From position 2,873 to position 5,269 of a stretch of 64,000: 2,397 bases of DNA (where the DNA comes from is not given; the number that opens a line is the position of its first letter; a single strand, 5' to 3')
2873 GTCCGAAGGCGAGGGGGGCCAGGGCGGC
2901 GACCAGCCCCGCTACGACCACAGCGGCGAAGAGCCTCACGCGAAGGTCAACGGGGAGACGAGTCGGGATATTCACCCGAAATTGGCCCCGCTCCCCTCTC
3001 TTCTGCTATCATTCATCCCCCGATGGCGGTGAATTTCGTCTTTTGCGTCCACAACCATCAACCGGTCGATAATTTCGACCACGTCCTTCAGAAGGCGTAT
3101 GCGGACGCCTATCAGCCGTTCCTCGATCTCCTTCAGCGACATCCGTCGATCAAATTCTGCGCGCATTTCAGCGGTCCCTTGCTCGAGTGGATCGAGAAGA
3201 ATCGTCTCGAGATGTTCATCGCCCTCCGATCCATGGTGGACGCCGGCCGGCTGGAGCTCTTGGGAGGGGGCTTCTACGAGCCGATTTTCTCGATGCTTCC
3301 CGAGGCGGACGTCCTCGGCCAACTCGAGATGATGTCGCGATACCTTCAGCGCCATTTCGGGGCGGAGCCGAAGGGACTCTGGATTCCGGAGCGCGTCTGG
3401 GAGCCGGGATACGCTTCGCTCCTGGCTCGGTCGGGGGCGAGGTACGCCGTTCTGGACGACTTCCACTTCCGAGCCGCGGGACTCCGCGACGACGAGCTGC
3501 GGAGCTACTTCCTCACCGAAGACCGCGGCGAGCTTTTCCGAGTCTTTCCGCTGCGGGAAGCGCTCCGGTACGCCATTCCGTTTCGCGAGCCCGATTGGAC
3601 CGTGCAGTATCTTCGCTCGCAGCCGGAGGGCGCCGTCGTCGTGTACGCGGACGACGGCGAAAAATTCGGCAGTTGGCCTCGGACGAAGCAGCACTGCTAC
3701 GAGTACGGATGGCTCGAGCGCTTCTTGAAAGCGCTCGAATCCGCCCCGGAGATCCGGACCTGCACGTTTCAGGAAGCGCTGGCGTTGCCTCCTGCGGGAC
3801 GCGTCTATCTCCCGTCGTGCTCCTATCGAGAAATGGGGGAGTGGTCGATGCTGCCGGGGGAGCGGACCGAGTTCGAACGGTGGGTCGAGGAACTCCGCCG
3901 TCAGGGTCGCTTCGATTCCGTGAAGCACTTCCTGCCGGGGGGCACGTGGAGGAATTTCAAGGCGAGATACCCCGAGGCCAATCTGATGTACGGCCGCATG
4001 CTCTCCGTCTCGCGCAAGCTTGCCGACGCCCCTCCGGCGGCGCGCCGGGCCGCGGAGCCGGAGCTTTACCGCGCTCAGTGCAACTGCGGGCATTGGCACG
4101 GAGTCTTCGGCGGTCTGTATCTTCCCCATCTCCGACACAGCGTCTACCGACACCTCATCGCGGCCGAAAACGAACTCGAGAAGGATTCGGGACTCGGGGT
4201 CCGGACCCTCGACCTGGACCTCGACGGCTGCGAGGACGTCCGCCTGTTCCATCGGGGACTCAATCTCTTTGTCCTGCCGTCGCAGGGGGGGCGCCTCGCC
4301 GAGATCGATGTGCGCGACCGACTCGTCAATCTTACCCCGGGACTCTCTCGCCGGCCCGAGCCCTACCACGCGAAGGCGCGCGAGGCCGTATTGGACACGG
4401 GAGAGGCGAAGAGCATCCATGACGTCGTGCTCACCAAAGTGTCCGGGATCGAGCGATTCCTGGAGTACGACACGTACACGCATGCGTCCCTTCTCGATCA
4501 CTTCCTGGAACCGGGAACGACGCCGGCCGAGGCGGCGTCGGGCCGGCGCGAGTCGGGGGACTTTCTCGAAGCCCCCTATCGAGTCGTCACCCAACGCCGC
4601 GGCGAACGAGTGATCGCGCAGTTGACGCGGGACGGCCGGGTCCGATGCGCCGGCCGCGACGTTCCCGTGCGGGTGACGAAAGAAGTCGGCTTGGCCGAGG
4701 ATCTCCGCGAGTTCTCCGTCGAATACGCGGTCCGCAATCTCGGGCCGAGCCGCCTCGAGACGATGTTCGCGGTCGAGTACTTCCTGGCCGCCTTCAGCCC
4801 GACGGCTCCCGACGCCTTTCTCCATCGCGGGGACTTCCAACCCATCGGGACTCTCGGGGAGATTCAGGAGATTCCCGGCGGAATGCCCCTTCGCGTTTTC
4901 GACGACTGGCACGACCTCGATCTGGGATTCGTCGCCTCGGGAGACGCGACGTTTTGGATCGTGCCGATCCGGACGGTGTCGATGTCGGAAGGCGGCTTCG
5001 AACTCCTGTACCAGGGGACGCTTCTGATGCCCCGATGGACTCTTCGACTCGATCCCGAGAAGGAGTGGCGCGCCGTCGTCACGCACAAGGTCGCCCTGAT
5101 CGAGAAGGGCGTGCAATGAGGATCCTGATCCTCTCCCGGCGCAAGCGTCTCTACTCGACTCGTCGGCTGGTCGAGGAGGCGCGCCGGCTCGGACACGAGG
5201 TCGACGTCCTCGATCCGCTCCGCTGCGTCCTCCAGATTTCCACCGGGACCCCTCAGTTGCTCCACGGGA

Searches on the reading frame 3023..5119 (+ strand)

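Call 48: search_protein_families(library=pfam, proteins=[window:3023-5119:+], max_evalue=0.00001)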
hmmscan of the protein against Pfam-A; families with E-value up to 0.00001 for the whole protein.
window:3023-5119:+ (698 aa): 4 families
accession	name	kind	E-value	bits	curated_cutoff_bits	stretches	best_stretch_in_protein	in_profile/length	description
PF09095.17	AmyA-gluTrfs_C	-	3.3e-60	204.6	22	1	397-683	1-281/284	Alpha-amylase/4-alpha-glucanotransferase, C-terminal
PF03065.20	Glyco_hydro_57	-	6.9e-44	150.7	21.2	1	17-254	39-280/291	Glycosyl hydrolase family 57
PF09094.16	AmyA-A_glucT_m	-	1.9e-30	105.6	27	1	307-383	1-78/80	Alpha-amylase/4-alpha-glucanotransferase, middle domain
PF01074.27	Glyco_hydro_38N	-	6.1e-10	39.4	25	1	21-124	21-122/270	Glycosyl hydrolases family 38 N-terminal domain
